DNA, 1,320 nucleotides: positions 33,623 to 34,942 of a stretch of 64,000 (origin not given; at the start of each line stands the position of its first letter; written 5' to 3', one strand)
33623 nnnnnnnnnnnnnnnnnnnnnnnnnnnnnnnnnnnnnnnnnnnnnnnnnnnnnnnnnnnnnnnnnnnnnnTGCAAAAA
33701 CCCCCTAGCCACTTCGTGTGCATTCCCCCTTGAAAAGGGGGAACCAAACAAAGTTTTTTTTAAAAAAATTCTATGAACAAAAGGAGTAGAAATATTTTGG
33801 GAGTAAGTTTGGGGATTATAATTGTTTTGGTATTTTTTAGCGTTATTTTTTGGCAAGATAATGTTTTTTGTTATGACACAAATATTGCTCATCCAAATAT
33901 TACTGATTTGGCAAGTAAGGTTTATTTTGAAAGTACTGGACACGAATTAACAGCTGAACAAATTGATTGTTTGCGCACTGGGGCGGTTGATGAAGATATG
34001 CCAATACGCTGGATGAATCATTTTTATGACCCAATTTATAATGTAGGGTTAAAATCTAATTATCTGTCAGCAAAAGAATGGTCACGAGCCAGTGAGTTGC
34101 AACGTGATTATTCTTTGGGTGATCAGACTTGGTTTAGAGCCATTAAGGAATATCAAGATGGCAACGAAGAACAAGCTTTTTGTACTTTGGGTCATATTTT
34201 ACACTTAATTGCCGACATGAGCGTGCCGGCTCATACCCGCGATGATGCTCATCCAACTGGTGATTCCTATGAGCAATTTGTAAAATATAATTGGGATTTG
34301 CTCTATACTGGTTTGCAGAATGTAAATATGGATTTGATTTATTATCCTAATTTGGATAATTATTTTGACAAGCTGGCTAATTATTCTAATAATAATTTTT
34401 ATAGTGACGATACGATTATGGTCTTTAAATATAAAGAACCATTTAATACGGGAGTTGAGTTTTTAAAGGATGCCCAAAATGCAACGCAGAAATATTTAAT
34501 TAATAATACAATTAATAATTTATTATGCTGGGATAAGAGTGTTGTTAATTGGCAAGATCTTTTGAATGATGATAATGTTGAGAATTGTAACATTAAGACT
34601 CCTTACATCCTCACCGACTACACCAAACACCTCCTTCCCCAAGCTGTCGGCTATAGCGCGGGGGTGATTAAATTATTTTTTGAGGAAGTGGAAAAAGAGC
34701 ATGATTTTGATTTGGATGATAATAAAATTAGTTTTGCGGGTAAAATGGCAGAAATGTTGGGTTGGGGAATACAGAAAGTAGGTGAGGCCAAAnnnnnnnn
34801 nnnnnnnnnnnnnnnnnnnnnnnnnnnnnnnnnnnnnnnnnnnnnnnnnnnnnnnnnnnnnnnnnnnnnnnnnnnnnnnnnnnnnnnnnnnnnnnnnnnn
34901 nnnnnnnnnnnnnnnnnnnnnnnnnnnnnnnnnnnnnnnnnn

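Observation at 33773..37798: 1341-aa secreted protein combining a zinc phospholipase-C-like domain, lamin-tail domain and beta-helix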

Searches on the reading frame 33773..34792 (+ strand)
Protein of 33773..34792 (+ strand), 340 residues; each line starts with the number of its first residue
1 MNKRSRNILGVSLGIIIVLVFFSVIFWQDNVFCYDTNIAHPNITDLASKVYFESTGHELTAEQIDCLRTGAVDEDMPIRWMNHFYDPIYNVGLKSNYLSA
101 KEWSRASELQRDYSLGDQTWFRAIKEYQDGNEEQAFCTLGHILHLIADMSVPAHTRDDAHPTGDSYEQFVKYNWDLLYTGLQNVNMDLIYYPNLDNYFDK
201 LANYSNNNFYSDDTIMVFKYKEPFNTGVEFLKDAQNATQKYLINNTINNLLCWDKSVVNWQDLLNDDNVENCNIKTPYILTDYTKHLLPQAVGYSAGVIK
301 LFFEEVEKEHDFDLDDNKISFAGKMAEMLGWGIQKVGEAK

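Call 6: find_homologous_proteins(query=window:33773-34792:+, max_evalue=0.001)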
Query window:33773-34792:+ (340 aa): 87 proteins with E <= 0.001 among 692 candidates.
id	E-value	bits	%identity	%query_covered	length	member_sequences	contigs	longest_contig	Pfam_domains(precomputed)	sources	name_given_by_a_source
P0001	1.1e-77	280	44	96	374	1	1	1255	-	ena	-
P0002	8.9e-72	260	45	88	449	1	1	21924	PF00882.25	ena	-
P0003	1.4e-71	260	45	88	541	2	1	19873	PF00882.25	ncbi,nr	ncbi:MAG TPA: hypothetical protein DEB73_02595 [Candidatus Magasanikbacteria bacterium]|nr:hypotheti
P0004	5.8e-69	251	45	91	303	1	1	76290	-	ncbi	ncbi:MAG: hypothetical protein WC430_02490, partial [Patescibacteria group bacterium]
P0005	6.8e-69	251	43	89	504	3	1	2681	PF00882.25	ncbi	ncbi:MAG: hypothetical protein AAB666_02240, partial [Patescibacteria group bacterium]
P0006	9.0e-67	244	52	65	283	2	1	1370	PF00882.25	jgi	-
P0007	2.3e-66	242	42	95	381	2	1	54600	-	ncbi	ncbi:MAG: hypothetical protein WC430_02495, partial [Patescibacteria group bacterium]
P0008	1.5e-63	233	52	57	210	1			-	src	-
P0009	5.8e-59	218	43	79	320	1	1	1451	-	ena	-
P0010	5.8e-57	212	42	86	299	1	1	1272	-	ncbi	-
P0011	1.1e-56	211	44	70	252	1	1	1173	-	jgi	-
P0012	6.4e-56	208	40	91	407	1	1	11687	-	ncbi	ncbi:MAG: hypothetical protein ABIJ28_04120 [Patescibacteria group bacterium]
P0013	7.5e-56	208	53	54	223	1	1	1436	PF00882.25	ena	-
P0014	1.1e-51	194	38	91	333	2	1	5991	PF00882.25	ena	-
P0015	1.5e-51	194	39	79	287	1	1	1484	PF00882.25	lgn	-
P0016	3.3e-49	186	38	88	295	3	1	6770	PF00882.25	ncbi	ncbi:MAG: hypothetical protein COV84_02650, partial [Candidatus Portnoybacteria bacterium CG11_big_f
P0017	3.9e-47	179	38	89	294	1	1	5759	PF00882.25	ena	-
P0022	3.5e-44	170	39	80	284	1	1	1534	PF00882.25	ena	-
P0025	7.2e-43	165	37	93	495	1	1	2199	PF00882.25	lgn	-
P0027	5.1e-41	159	34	87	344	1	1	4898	PF00882.25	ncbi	ncbi:MAG: hypothetical protein V1768_01385, partial [Patescibacteria group bacterium]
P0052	8.7e-13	66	26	70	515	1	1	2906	-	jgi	jgi:hypothetical protein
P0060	1.3e-10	59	25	75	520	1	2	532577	-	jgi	jgi:hypothetical protein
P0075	4.5e-8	51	27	70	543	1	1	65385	-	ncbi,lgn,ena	-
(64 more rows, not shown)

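Call 11: search_solved_structures(query=A1, max_evalue=10, show_alignments=4)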
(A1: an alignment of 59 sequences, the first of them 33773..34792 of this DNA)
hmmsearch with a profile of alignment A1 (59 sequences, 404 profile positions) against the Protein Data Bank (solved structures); distinct sequences matched with E-value up to 10: 9.
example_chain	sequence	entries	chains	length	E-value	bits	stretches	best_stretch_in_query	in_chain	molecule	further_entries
2fgn_A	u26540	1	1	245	0.00021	23.8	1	64-174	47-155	Phospholipase C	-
1p5x_A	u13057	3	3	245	0.00041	22.9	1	78-174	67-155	Phospholipase C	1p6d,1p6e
2huc_A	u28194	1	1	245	0.00041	22.9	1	77-174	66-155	Phospholipase C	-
2ffz_A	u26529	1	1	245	0.00049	22.6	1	77-174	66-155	Phospholipase C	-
1ah7_A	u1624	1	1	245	0.00049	22.6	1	77-174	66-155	PHOSPHOLIPASE C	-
8cqm_A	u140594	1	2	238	0.0014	21.1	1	33-177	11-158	Phospholipase C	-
2z66_A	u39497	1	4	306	0.22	13.9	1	179-236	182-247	Variable lymphocyte receptor B, Toll-like receptor 4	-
3fxi_A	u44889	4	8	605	1.1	11.6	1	180-236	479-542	Toll-like receptor 4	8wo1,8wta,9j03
4g8a_A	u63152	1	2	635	1.2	11.5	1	180-236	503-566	Toll-like receptor 4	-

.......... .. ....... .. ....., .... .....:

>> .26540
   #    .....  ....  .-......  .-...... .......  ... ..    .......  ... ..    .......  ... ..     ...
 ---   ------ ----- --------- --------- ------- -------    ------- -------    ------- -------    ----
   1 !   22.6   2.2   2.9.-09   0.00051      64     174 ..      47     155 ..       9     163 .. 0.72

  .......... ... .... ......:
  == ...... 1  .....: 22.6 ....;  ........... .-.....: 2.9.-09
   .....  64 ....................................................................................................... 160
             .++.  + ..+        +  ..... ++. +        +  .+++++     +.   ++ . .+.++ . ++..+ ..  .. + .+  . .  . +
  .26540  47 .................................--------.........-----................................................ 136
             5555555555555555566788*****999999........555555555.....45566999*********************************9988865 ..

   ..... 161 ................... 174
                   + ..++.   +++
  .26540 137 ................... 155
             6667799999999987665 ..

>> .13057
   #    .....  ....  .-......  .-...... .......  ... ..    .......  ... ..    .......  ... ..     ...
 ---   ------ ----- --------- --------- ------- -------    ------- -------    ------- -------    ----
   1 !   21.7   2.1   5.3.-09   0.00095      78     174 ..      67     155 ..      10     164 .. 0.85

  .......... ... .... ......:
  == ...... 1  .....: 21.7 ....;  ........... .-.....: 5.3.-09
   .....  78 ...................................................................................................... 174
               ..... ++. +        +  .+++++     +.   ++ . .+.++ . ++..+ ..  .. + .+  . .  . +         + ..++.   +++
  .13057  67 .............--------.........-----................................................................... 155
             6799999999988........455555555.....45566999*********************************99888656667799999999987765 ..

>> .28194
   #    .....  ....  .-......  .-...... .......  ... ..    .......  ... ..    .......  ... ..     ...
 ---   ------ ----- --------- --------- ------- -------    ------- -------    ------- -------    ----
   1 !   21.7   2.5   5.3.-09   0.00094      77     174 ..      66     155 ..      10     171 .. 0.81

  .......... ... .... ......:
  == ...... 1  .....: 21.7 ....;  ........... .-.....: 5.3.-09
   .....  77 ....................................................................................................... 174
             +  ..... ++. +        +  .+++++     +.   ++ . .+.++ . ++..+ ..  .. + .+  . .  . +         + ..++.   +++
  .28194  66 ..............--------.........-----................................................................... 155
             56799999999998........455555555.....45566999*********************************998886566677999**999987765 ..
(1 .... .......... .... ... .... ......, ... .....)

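Call 21: predict_structure(alignment_id=A1)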
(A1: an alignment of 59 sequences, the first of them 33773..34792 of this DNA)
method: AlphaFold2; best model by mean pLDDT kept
length: 340 residues; sequences in the alignment: 59
mean_pLDDT: 86.5   pTM: 0.83
mean pLDDT of the five models: 86.5, 85.3, 83.8, 82.1, 82.0
residues with pLDDT >= 90: 197; 70-90: 88; 50-70: 47; < 50: 8
segments of 3 or more residues with pLDDT < 50: 336-340
pLDDT, mean of each block of 10 residues (from residue 1): 81 94 76 73 97 98 98 92 96 95 97 94 97 98 98 91 88 93 93 98 95 84 84 80 81 70 62 80 95 98 93 56 65 50
secondary structure, 60 per line:
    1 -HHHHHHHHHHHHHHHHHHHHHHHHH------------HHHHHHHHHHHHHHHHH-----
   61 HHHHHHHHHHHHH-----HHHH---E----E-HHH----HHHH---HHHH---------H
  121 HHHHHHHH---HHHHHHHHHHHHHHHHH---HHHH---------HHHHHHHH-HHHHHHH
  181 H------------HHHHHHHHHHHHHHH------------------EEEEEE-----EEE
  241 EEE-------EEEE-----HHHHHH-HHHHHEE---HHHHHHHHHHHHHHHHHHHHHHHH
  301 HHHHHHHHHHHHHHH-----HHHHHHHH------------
elements in order: H2-26 H39-55 H61-73 H79-82 H100-103 H107-110 H120-128 H132-148 H152-155 H165-172 H174-181 H194-208 E227-232 E238-243 E251-254 H260-265 H267-271 H277-315 H321-328

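Call 24: fold_search(model_id=the predicted structure, library=pdb)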
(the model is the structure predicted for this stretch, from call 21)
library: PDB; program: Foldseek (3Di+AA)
matches with E <= 10: 182; with E <= 0.001: 17
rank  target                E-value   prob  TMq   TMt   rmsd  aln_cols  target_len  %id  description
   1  2fgn                  2.1e-06  1.00  0.47  0.63   5.9       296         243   18  Structural Studies Examining the Substrate Specificity Profiles of PC-PLCBc Protein Variants (released 2006-03-28)
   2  2huc                  2.7e-06  1.00  0.46  0.62   5.9       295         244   16  Structural Studies Examining the Substrate Specificity Profiles of PC-PLCBc Protein Variants (released 2006-08-08)
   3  1ah7                  4.7e-06  1.00  0.46  0.61   6.4       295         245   17  PHOSPHOLIPASE C FROM BACILLUS CEREUS (released 1997-12-10)
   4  2ffz                  6.6e-06  1.00  0.46  0.62   6.3       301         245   16  Structural Studies Examining the Substrate Specificity Profiles of PC-PLCBc Protein Variants (released 2006-03-28)
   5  1p5x                  8.0e-06  1.00  0.46  0.62   6.5       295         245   18  STRUCTURE OF THE D55N MUTANT OF PHOSPHOLIPASE C FROM BACILLUS CEREUS (released 2003-09-30)
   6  1ca1                  9.3e-06  1.00  0.46  0.43   7.4       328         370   13  ALPHA-TOXIN FROM CLOSTRIDIUM PERFRINGENS (released 1999-05-04)
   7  1olp_D                1.2e-05  1.00  0.46  0.43   6.7       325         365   13  Alpha Toxin from Clostridium Absonum (released 2003-10-23)
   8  2wxu                  2.0e-05  1.00  0.42  0.39   8.3       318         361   13  Clostridium perfringens alpha-toxin strain NCTC8237 mutant T74I (released 2009-11-17)
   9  2wxt                  3.5e-05  1.00  0.43  0.41   8.2       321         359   13  Clostridium perfringens alpha-toxin strain NCTC8237 (released 2009-11-17)
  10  8cqm_A                4.3e-05  1.00  0.44  0.64   7.6       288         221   14  Broad-range phospholipase C from Listeria monocytogenes (released 2023-10-18)
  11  8cqm_B                8.6e-05  1.00  0.44  0.63   7.5       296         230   15  Broad-range phospholipase C from Listeria monocytogenes (released 2023-10-18)
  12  1olp_A                9.0e-05  1.00  0.46  0.42   7.8       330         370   12  Alpha Toxin from Clostridium Absonum (released 2003-10-23)
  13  2wy6_C                1.0e-04  1.00  0.42  0.40   8.1       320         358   14  Clostridium perfringens alpha-toxin strain NCTC8237 mutant T74I (released 2009-11-24)
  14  2wy6_A                1.2e-04  1.00  0.42  0.40   7.8       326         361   13  Clostridium perfringens alpha-toxin strain NCTC8237 mutant T74I (released 2009-11-24)
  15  1kho_A                1.4e-04  1.00  0.44  0.41   7.6       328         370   11  Crystal Structure Analysis of Clostridium perfringens alpha-Toxin Isolated from Avian Strain SWCP (released 2002-06-19)
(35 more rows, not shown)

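Call 28: search_protein_families(library=pfam, proteins=[window:33773-34792:+, P0003, P0052, P0075], max_evalue=1)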
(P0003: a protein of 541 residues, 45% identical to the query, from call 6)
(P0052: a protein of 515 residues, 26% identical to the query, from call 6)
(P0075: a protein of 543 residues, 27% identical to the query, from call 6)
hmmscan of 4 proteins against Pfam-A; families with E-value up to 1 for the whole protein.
window:33773-34792:+ (340 aa): 1 family
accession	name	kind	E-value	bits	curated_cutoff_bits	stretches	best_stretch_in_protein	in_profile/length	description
PF00882.24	Zn_dep_PLPC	-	7.2e-05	23.2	26.8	1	67-198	29-153/167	Zinc dependent phospholipase C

P0003 (541 aa): 1 family
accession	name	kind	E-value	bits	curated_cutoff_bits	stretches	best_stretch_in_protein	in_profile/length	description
PF00882.24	Zn_dep_PLPC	-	1.3e-05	25.7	26.8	1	49-198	21-130/167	Zinc dependent phospholipase C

P0052 (515 aa): 1 family
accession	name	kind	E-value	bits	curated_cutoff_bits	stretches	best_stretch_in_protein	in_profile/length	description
PF00882.24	Zn_dep_PLPC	-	0.096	13.1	26.8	1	87-208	21-97/167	Zinc dependent phospholipase C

P0075 (543 aa): 0 families
